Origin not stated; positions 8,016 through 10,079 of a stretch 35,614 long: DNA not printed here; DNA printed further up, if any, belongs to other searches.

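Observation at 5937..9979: Complete NuoE/NuoF/HydA [FeFe]-hydrogenase operon in an alphaproteobacterium-like, host-associated genome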

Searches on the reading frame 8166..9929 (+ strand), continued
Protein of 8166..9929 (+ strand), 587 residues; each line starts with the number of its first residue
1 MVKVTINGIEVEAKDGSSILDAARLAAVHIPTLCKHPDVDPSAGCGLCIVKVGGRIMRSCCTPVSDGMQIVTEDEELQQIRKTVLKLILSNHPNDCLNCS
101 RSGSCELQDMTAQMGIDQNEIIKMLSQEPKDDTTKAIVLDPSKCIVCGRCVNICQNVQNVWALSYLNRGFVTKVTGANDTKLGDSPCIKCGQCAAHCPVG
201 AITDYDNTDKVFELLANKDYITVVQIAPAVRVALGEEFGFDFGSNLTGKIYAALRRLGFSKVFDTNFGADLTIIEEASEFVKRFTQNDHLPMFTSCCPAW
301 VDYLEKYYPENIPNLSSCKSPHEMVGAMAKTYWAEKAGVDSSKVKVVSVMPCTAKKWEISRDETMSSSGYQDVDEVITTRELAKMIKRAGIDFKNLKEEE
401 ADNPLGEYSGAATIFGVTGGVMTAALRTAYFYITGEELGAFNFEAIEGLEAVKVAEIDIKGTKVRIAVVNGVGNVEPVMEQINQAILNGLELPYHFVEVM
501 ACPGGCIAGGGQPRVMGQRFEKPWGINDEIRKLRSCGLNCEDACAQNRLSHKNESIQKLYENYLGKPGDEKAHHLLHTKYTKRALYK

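Call 6: find_homologous_proteins(query=window:8166-9929:+, max_evalue=1e-50)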
Query window:8166-9929:+ (587 aa): 8000 proteins with E <= 1e-50 among 8000 candidates; the best 120 are listed.
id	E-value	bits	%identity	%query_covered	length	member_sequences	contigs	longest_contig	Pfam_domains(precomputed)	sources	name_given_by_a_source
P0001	0.0e+0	1363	100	100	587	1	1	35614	PF13510.12,PF10588.15,PF02906.20,PF00111.33,PF02256.23,PF00037.33,PF12838.13,PF13237.12,PF13187.12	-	-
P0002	0.0e+0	1215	89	100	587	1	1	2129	PF13510.12,PF10588.15,PF02906.20,PF00111.33,PF02256.23,PF00037.33,PF12838.13,PF13237.12,PF13187.12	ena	-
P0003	0.0e+0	1209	89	100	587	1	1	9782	PF13510.12,PF10588.15,PF02906.20,PF00111.33,PF02256.23,PF00037.33,PF12838.13,PF13237.12,PF13187.12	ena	-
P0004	0.0e+0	1207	88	100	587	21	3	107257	PF13510.12,PF10588.15,PF02906.20,PF00111.33,PF02256.23,PF00037.33,PF12838.13,PF13237.12,PF13187.12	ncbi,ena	-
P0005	0.0e+0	1207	88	100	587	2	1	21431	PF13510.12,PF10588.15,PF02906.20,PF00111.33,PF02256.23,PF00037.33,PF13484.12,PF12838.13,PF13237.12,PF13187.12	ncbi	-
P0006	0.0e+0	1207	88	100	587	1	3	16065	PF13510.12,PF10588.15,PF02906.20,PF00111.33,PF02256.23,PF00037.33,PF12838.13,PF13237.12,PF13187.12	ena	-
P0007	0.0e+0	1206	88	100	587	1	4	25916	PF13510.12,PF10588.15,PF02906.20,PF00111.33,PF02256.23,PF00037.33,PF13484.12,PF12838.13,PF13237.12,PF13187.12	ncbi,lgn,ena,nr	ncbi:MAG: iron hydrogenase small subunit [Alphaproteobacteria bacterium]|nr:iron hydrogenase small s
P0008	0.0e+0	1206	87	100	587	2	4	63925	PF13510.12,PF10588.15,PF02906.20,PF00111.33,PF02256.23,PF00037.33,PF12838.13,PF13237.12,PF13187.12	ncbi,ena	-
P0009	0.0e+0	1203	87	100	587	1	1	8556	PF13510.12,PF10588.15,PF02906.20,PF00111.33,PF02256.23,PF00037.33,PF12838.13,PF13237.12,PF13187.12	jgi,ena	-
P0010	0.0e+0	1202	88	100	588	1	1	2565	PF13510.12,PF10588.15,PF02906.20,PF00111.33,PF02256.23,PF00037.33,PF13484.12,PF12838.13,PF13237.12,PF13187.12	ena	-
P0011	0.0e+0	1202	88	100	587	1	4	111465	PF13510.12,PF10588.15,PF02906.20,PF00111.33,PF02256.23,PF00037.33,PF13484.12,PF12838.13,PF13237.12,PF13187.12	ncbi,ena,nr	ncbi:MAG: iron hydrogenase small subunit [Alphaproteobacteria bacterium]|nr:iron hydrogenase small s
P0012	0.0e+0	1202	88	100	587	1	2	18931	PF13510.12,PF10588.15,PF02906.20,PF00111.33,PF02256.23,PF00037.33,PF13484.12,PF12838.13,PF13237.12,PF13187.12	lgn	-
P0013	0.0e+0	1202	88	100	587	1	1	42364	PF13510.12,PF10588.15,PF02906.20,PF00111.33,PF02256.23,PF00037.33,PF12838.13,PF13237.12,PF13187.12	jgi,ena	-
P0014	0.0e+0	1201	88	100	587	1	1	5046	PF13510.12,PF10588.15,PF02906.20,PF00111.33,PF02256.23,PF00037.33,PF12838.13,PF13237.12,PF13187.12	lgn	-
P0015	0.0e+0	1201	87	100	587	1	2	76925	PF13510.12,PF10588.15,PF02906.20,PF00111.33,PF02256.23,PF00037.33,PF12838.13,PF13237.12,PF13187.12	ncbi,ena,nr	ncbi:MAG: [Alphaproteobacteria bacterium]|nr:[FeFe] hydrogenase, group A [Alphaproteobacteria bacter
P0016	0.0e+0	1199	87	100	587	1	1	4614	PF13510.12,PF10588.15,PF02906.20,PF00111.33,PF02256.23,PF00037.33,PF12838.13,PF13237.12,PF13187.12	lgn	-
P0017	0.0e+0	1198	86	100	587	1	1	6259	PF13510.12,PF10588.15,PF02906.20,PF00111.33,PF02256.23,PF00037.33,PF12838.13,PF13237.12,PF13187.12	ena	-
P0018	0.0e+0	1198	87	100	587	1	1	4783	PF13510.12,PF10588.15,PF02906.20,PF00111.33,PF02256.23,PF00037.33,PF12838.13,PF13237.12,PF13187.12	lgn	-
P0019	0.0e+0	1197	88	100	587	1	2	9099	PF13510.12,PF10588.15,PF02906.20,PF00111.33,PF02256.23,PF00037.33,PF12838.13,PF13237.12,PF13187.12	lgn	-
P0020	0.0e+0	1196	86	100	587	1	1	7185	PF13510.12,PF10588.15,PF02906.20,PF00111.33,PF02256.23,PF00037.33,PF12838.13,PF13237.12,PF13187.12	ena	-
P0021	0.0e+0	1192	86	100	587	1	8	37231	PF13510.12,PF10588.15,PF02906.20,PF00111.33,PF02256.23,PF00037.33,PF12838.13,PF13237.12,PF13187.12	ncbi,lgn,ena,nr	ncbi:MAG: [Alphaproteobacteria bacterium]|nr:[FeFe] hydrogenase, group A [Alphaproteobacteria bacter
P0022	0.0e+0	1191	86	100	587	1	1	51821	PF13510.12,PF10588.15,PF02906.20,PF00111.33,PF02256.23,PF00037.33,PF12838.13,PF13237.12,PF13187.12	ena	-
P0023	0.0e+0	1190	86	100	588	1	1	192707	PF13510.12,PF10588.15,PF02906.20,PF00111.33,PF02256.23,PF00037.33,PF12838.13,PF13237.12,PF13187.12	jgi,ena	-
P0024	0.0e+0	1188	86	100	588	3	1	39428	PF13510.12,PF10588.15,PF02906.20,PF00111.33,PF02256.23,PF00037.33,PF12838.13,PF13237.12,PF13187.12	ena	-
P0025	0.0e+0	1186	86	100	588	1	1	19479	PF13510.12,PF10588.15,PF02906.20,PF00111.33,PF02256.23,PF00037.33,PF12838.13,PF13237.12,PF13187.12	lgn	-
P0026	0.0e+0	1175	86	100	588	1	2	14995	PF13510.12,PF10588.15,PF02906.20,PF00111.33,PF02256.23,PF00037.33,PF12838.13,PF13237.12,PF13187.12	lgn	-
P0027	0.0e+0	1173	84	100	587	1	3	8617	PF13510.12,PF10588.15,PF02906.20,PF00111.33,PF02256.23,PF00037.33,PF12838.13,PF13237.12,PF13187.12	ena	-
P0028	0.0e+0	1170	84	100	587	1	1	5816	PF13510.12,PF10588.15,PF02906.20,PF00111.33,PF02256.23,PF00037.33,PF12838.13,PF13237.12,PF13187.12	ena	-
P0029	0.0e+0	1167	86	100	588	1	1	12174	PF13510.12,PF10588.15,PF02906.20,PF02256.23,PF00037.33,PF12838.13,PF13237.12,PF13187.12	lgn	-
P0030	0.0e+0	1167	85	100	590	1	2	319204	PF13510.12,PF10588.15,PF02906.20,PF00111.33,PF02256.23,PF00037.33,PF12838.13,PF13237.12,PF13187.12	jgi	-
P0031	0.0e+0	1165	83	100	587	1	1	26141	PF13510.12,PF10588.15,PF02906.20,PF00111.33,PF02256.23,PF00037.33,PF12838.13,PF13237.12,PF13187.12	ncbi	-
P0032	0.0e+0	1163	85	100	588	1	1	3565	PF13510.12,PF10588.15,PF02906.20,PF00111.33,PF02256.23,PF00037.33,PF13484.12,PF12838.13,PF13237.12,PF13187.12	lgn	-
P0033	0.0e+0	1160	85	100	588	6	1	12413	PF13510.12,PF10588.15,PF02906.20,PF00111.33,PF02256.23,PF00037.33,PF12838.13,PF13237.12,PF13187.12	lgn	-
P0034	0.0e+0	1160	84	100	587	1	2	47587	PF13510.12,PF10588.15,PF02906.20,PF00111.33,PF02256.23,PF00037.33,PF12838.13,PF13237.12,PF13187.12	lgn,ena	-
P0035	0.0e+0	1159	85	100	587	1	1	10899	PF13510.12,PF10588.15,PF02906.20,PF00111.33,PF02256.23,PF00037.33,PF12838.13,PF13237.12,PF13187.12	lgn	-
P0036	0.0e+0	1158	85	100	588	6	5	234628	PF13510.12,PF10588.15,PF02906.20,PF00111.33,PF02256.23,PF00037.33,PF12838.13,PF13237.12,PF13187.12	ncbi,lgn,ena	-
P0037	0.0e+0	1157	84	100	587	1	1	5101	PF13510.12,PF10588.15,PF02906.20,PF00111.33,PF02256.23,PF00037.33,PF12838.13,PF13237.12,PF13187.12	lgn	-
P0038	0.0e+0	1157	84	100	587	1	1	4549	PF13510.12,PF10588.15,PF02906.20,PF00111.33,PF02256.23,PF00037.33,PF12838.13,PF13237.12,PF13187.12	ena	-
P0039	0.0e+0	1156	84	100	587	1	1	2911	PF13510.12,PF10588.15,PF02906.20,PF00111.33,PF02256.23,PF00037.33,PF12838.13,PF13237.12,PF13187.12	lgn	-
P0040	0.0e+0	1156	85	100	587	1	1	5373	PF13510.12,PF10588.15,PF02906.20,PF00111.33,PF02256.23,PF00037.33,PF12838.13,PF13237.12,PF13187.12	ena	-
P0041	0.0e+0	1156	84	100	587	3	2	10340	PF13510.12,PF10588.15,PF02906.20,PF00111.33,PF02256.23,PF00037.33,PF12838.13,PF22117.3,PF13237.12,PF13187.12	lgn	-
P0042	0.0e+0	1155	84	100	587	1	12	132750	PF13510.12,PF10588.15,PF02906.20,PF00111.33,PF02256.23,PF00037.33,PF12838.13,PF13237.12,PF13187.12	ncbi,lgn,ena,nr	ncbi:MAG: iron hydrogenase small subunit [Alphaproteobacteria bacterium]|nr:iron hydrogenase small s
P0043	0.0e+0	1155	84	100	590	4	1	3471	PF13510.12,PF10588.15,PF02906.20,PF00111.33,PF02256.23,PF00037.33,PF12838.13,PF13237.12,PF13187.12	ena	-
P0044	0.0e+0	1155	84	100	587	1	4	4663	PF13510.12,PF10588.15,PF02906.20,PF00111.33,PF02256.23,PF00037.33,PF12838.13,PF13237.12,PF13187.12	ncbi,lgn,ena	-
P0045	0.0e+0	1154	85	100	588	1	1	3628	PF13510.12,PF10588.15,PF02906.20,PF00111.33,PF02256.23,PF00037.33,PF12838.13,PF13237.12,PF13187.12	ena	-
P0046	0.0e+0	1154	84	100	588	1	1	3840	PF13510.12,PF10588.15,PF02906.20,PF00111.33,PF02256.23,PF00037.33,PF12838.13,PF13237.12,PF13187.12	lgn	-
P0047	0.0e+0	1154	83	100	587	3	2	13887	PF13510.12,PF10588.15,PF02906.20,PF00111.33,PF02256.23,PF00037.33,PF12838.13,PF13237.12,PF13187.12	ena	-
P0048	0.0e+0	1153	83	100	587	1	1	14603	PF13510.12,PF10588.15,PF02906.20,PF00111.33,PF02256.23,PF00037.33,PF12838.13,PF13237.12,PF13187.12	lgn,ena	-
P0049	0.0e+0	1153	84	100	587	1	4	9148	PF13510.12,PF10588.15,PF02906.20,PF00111.33,PF02256.23,PF00037.33,PF12838.13,PF13237.12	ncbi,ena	-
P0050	0.0e+0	1153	84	100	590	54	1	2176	PF13510.12,PF10588.15,PF02906.20,PF00111.33,PF02256.23,PF00037.33,PF12838.13,PF13237.12,PF13187.12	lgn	-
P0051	0.0e+0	1152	83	100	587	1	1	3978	PF13510.12,PF10588.15,PF02906.20,PF00111.33,PF02256.23,PF00037.33,PF12838.13,PF13237.12,PF13187.12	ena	-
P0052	0.0e+0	1152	84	100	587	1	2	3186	PF13510.12,PF10588.15,PF02906.20,PF00111.33,PF02256.23,PF00037.33,PF12838.13,PF13237.12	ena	-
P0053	0.0e+0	1151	83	100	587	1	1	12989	PF13510.12,PF10588.15,PF02906.20,PF00111.33,PF02256.23,PF00037.33,PF12838.13,PF13237.12,PF13187.12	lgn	-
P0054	0.0e+0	1151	84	100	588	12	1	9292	PF13510.12,PF10588.15,PF02906.20,PF00111.33,PF02256.23,PF00037.33,PF12838.13,PF13237.12,PF13187.12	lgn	-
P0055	0.0e+0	1151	84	100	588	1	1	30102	PF13510.12,PF10588.15,PF02906.20,PF00111.33,PF02256.23,PF00037.33,PF12838.13,PF13237.12,PF13187.12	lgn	-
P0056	0.0e+0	1150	84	100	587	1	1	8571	PF13510.12,PF10588.15,PF02906.20,PF00111.33,PF02256.23,PF00037.33,PF12838.13,PF13237.12,PF13187.12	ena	-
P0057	0.0e+0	1150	84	100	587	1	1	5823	PF13510.12,PF10588.15,PF02906.20,PF00111.33,PF02256.23,PF00037.33,PF12838.13,PF13237.12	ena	-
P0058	0.0e+0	1150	84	100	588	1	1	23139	PF13510.12,PF10588.15,PF02906.20,PF00111.33,PF02256.23,PF00037.33,PF12838.13,PF13237.12,PF13187.12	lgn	-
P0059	0.0e+0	1149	83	100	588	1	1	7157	PF13510.12,PF10588.15,PF02906.20,PF00111.33,PF02256.23,PF00037.33,PF12838.13,PF13237.12,PF13187.12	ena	-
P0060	0.0e+0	1147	84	100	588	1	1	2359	PF13510.12,PF10588.15,PF02906.20,PF00111.33,PF02256.23,PF00037.33,PF12838.13,PF13237.12,PF13187.12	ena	-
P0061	0.0e+0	1147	83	100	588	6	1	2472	PF13510.12,PF10588.15,PF02906.20,PF02256.23,PF00037.33,PF12838.13,PF13237.12,PF13187.12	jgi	-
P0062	0.0e+0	1147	83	100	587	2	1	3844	PF13510.12,PF10588.15,PF02906.20,PF00111.33,PF02256.23,PF00037.33,PF12838.13,PF13237.12,PF13187.12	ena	-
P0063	0.0e+0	1142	83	100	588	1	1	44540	PF13510.12,PF10588.15,PF02906.20,PF00111.33,PF02256.23,PF00037.33,PF12838.13,PF13237.12,PF13187.12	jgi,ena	-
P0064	0.0e+0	1142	83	100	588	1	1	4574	PF13510.12,PF10588.15,PF02906.20,PF00111.33,PF02256.23,PF00037.33,PF12838.13,PF13237.12,PF13187.12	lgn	-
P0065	0.0e+0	1141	83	100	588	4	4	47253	PF13510.12,PF10588.15,PF02906.20,PF00111.33,PF02256.23,PF00037.33,PF12838.13,PF13237.12,PF13187.12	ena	-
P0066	0.0e+0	1139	83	100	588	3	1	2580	PF13510.12,PF10588.15,PF02906.20,PF00111.33,PF02256.23,PF00037.33,PF12838.13,PF13237.12,PF13187.12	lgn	-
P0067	0.0e+0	1136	82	100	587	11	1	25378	PF13510.12,PF10588.15,PF02906.20,PF00111.33,PF02256.23,PF00037.33,PF12838.13,PF13237.12,PF13187.12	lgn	-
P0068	0.0e+0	1135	82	100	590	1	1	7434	PF13510.12,PF10588.15,PF02906.20,PF00111.33,PF02256.23,PF00037.33,PF12838.13,PF13187.12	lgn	-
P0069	0.0e+0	1131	82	100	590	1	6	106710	PF13510.12,PF10588.15,PF02906.20,PF00111.33,PF02256.23,PF00037.33,PF12838.13,PF13237.12,PF13187.12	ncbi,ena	-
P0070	0.0e+0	1130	81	100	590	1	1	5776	PF13510.12,PF10588.15,PF02906.20,PF00111.33,PF02256.23,PF00037.33,PF12838.13,PF13237.12,PF13187.12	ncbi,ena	-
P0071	0.0e+0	1108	83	100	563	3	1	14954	PF13510.12,PF10588.15,PF02906.20,PF00111.33,PF02256.23,PF00037.33,PF12838.13,PF13237.12,PF13187.12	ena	-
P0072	0.0e+0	1108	81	100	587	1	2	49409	PF13510.12,PF10588.15,PF02906.20,PF00111.33,PF02256.23,PF00037.33,PF12838.13,PF13237.12,PF13187.12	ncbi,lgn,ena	-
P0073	0.0e+0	1102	88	90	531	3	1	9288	PF10588.15,PF02906.20,PF02256.23,PF00037.33,PF12838.13,PF25160.2,PF13237.12,PF13187.12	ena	-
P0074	0.0e+0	1098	80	100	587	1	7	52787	PF13510.12,PF10588.15,PF02906.20,PF02256.23,PF00037.33,PF12838.13,PF13237.12,PF13187.12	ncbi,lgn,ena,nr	ncbi:MAG: iron hydrogenase small subunit [Alphaproteobacteria bacterium]|nr:iron hydrogenase small s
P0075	0.0e+0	1097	79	100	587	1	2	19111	PF13510.12,PF10588.15,PF02906.20,PF00111.33,PF02256.23,PF00037.33,PF12838.13,PF13237.12,PF13187.12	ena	-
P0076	0.0e+0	1092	78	100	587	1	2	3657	PF13510.12,PF10588.15,PF02906.20,PF00111.33,PF02256.23,PF12837.13,PF00037.33,PF12838.13,PF13237.12,PF13187.12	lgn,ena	-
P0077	0.0e+0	1091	79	100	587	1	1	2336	PF13510.12,PF10588.15,PF02906.20,PF00111.33,PF02256.23,PF00037.33,PF12838.13,PF13237.12,PF13187.12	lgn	-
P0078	0.0e+0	1090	79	100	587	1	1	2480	PF13510.12,PF10588.15,PF02906.20,PF00111.33,PF02256.23,PF00037.33,PF12838.13,PF13237.12,PF13187.12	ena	-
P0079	0.0e+0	1087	79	100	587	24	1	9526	PF13510.12,PF10588.15,PF02906.20,PF00111.33,PF02256.23,PF00037.33,PF12838.13,PF13237.12,PF13187.12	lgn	-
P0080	0.0e+0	1085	79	100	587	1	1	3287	PF13510.12,PF10588.15,PF02906.20,PF00111.33,PF02256.23,PF00037.33,PF12838.13,PF13237.12,PF13187.12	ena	-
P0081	0.0e+0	1085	79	100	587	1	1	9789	PF13510.12,PF10588.15,PF02906.20,PF02256.23,PF00037.33,PF12838.13,PF13237.12,PF13187.12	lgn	-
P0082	0.0e+0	1077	78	100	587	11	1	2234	PF13510.12,PF10588.15,PF02906.20,PF02256.23,PF12838.13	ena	-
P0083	0.0e+0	1077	78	100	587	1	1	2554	PF13510.12,PF10588.15,PF02906.20,PF00111.33,PF02256.23,PF00037.33,PF12838.13,PF13237.12,PF13187.12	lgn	-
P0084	0.0e+0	1071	78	100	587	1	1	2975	PF13510.12,PF10588.15,PF02906.20,PF00111.33,PF02256.23,PF00037.33,PF12838.13,PF13237.12,PF13187.12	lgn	-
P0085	0.0e+0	1067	77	100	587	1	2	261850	PF13510.12,PF10588.15,PF02906.20,PF00111.33,PF02256.23,PF00037.33,PF12838.13,PF13237.12,PF13187.12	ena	-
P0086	0.0e+0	1062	77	100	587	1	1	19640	PF13510.12,PF10588.15,PF02906.20,PF00111.33,PF02256.23,PF00037.33,PF12838.13,PF13187.12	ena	-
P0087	0.0e+0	1062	76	100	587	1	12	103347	PF13510.12,PF10588.15,PF02906.20,PF00111.33,PF02256.23,PF00037.33,PF12838.13,PF13187.12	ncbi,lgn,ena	-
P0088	0.0e+0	1060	76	100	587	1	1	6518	PF13510.12,PF10588.15,PF02906.20,PF00111.33,PF02256.23,PF00037.33,PF12838.13,PF13187.12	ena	-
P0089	0.0e+0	1060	76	100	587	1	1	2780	PF13510.12,PF10588.15,PF02906.20,PF00111.33,PF02256.23,PF00037.33,PF12838.13,PF13187.12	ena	-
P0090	0.0e+0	1059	76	100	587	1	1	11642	PF13510.12,PF10588.15,PF02906.20,PF00111.33,PF02256.23,PF00037.33,PF12838.13,PF13237.12,PF13187.12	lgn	-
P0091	0.0e+0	1059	76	100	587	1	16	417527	PF13510.12,PF10588.15,PF02906.20,PF00111.33,PF02256.23,PF00037.33,PF12838.13,PF13237.12,PF13187.12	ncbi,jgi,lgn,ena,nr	ncbi:MAG: 2Fe-2S iron-sulfur cluster binding domain-containing protein [Alphaproteobacteria bacteriu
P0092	0.0e+0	1059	75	100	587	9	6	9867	PF13510.12,PF10588.15,PF02906.20,PF00111.33,PF02256.23,PF00037.33,PF12838.13,PF13237.12,PF13187.12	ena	-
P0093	0.0e+0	1058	76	100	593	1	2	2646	PF13510.12,PF10588.15,PF02906.20,PF00111.33,PF02256.23,PF00037.33,PF12838.13,PF13237.12,PF13187.12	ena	-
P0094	0.0e+0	1058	76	100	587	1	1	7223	PF13510.12,PF10588.15,PF02906.20,PF00111.33,PF02256.23,PF00037.33,PF12838.13,PF13237.12,PF13187.12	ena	-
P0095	0.0e+0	1057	76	100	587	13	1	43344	PF13510.12,PF10588.15,PF02906.20,PF00111.33,PF02256.23,PF00037.33,PF12838.13,PF13187.12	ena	-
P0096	0.0e+0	1056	76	100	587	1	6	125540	PF13510.12,PF10588.15,PF02906.20,PF00111.33,PF02256.23,PF00037.33,PF12838.13,PF13187.12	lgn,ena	-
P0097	0.0e+0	1055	76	100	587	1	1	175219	PF13510.12,PF10588.15,PF02906.20,PF00111.33,PF02256.23,PF00037.33,PF12838.13,PF13237.12,PF13187.12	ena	-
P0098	0.0e+0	1055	76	100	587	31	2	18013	PF13510.12,PF10588.15,PF02906.20,PF00111.33,PF02256.23,PF00037.33,PF12838.13,PF13237.12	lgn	-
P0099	0.0e+0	1055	75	100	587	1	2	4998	PF13510.12,PF10588.15,PF02906.20,PF00111.33,PF02256.23,PF00037.33,PF12838.13,PF13237.12,PF13187.12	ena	-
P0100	0.0e+0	1052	74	100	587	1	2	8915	PF13510.12,PF10588.15,PF02906.20,PF00111.33,PF02256.23,PF00037.33,PF12838.13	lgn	-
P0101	0.0e+0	1051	75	100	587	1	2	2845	PF13510.12,PF10588.15,PF02906.20,PF00111.33,PF02256.23,PF00037.33,PF12838.13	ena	-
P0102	0.0e+0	1049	75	100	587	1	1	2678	PF13510.12,PF10588.15,PF02906.20,PF00111.33,PF02256.23,PF00037.33,PF12838.13,PF13237.12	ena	-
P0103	0.0e+0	1049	75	100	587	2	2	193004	PF13510.12,PF10588.15,PF02906.20,PF02256.23,PF00037.33,PF12838.13,PF13237.12,PF13187.12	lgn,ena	-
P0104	0.0e+0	1049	75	100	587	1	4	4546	PF13510.12,PF10588.15,PF02906.20,PF00111.33,PF02256.23,PF00037.33,PF12838.13,PF13237.12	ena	-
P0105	0.0e+0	1049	75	100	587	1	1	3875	PF13510.12,PF10588.15,PF02906.20,PF00111.33,PF02256.23,PF00037.33,PF12838.13,PF13237.12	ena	-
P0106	0.0e+0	1048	76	100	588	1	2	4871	PF13510.12,PF10588.15,PF02906.20,PF00111.33,PF02256.23,PF00037.33,PF12838.13,PF13237.12,PF13187.12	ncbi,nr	ncbi:MAG: [FeFe] hydrogenase, group A [Alphaproteobacteria bacterium]|nr:[FeFe] hydrogenase, group A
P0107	0.0e+0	1048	76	100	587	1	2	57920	PF13510.12,PF10588.15,PF02906.20,PF00111.33,PF02256.23,PF00037.33,PF12838.13,PF13237.12,PF13187.12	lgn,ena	-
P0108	0.0e+0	1048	74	100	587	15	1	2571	PF13510.12,PF10588.15,PF02906.20,PF00111.33,PF02256.23,PF00037.33,PF12838.13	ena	-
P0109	0.0e+0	1048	74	100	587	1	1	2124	PF13510.12,PF10588.15,PF02906.20,PF00111.33,PF02256.23,PF00037.33,PF12838.13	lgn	-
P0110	0.0e+0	1048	75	100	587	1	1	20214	PF13510.12,PF10588.15,PF02906.20,PF00111.33,PF02256.23,PF00037.33,PF12838.13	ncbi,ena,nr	ncbi:MAG: [Alphaproteobacteria bacterium]|nr:[FeFe] hydrogenase, group A [Alphaproteobacteria bacter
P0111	0.0e+0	1047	75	100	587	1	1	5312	PF13510.12,PF10588.15,PF02906.20,PF00111.33,PF02256.23,PF00037.33,PF12838.13,PF13237.12,PF13187.12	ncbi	-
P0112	0.0e+0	1047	75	100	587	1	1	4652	PF13510.12,PF10588.15,PF02906.20,PF00111.33,PF02256.23,PF00037.33,PF12838.13,PF13237.12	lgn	-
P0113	0.0e+0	1046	75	100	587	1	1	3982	PF13510.12,PF10588.15,PF02906.20,PF00111.33,PF02256.23,PF00037.33,PF12838.13,PF13237.12,PF13187.12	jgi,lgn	jgi:NADH-quinone oxidoreductase subunit G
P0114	0.0e+0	1046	75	100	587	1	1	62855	PF13510.12,PF10588.15,PF02906.20,PF00111.33,PF02256.23,PF00037.33,PF12838.13,PF13237.12,PF13187.12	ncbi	-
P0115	0.0e+0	1045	74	100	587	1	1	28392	PF13510.12,PF10588.15,PF02906.20,PF00111.33,PF02256.23,PF12837.13,PF00037.33,PF12838.13,PF13237.12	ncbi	-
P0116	0.0e+0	1045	75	100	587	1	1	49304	PF13510.12,PF10588.15,PF02906.20,PF00111.33,PF02256.23,PF00037.33,PF12838.13,PF13237.12,PF13187.12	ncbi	-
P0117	0.0e+0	1044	75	100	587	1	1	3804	PF13510.12,PF10588.15,PF02906.20,PF00111.33,PF02256.23,PF00037.33,PF12838.13,PF13237.12,PF13187.12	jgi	jgi:NADH-quinone oxidoreductase subunit G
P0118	0.0e+0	1044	74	100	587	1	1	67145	PF13510.12,PF10588.15,PF02906.20,PF00111.33,PF02256.23,PF00037.33,PF12838.13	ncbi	-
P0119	0.0e+0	1044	75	100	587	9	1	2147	PF13510.12,PF10588.15,PF02906.20,PF00111.33,PF02256.23,PF00037.33,PF12838.13,PF13237.12,PF13187.12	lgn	-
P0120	0.0e+0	1044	75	100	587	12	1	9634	PF13510.12,PF10588.15,PF02906.20,PF00111.33,PF02256.23,PF00037.33,PF12838.13,PF13237.12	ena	-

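Call 8: find_encoding_contigs(protein=P0001, flank=10000, max_places=4)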
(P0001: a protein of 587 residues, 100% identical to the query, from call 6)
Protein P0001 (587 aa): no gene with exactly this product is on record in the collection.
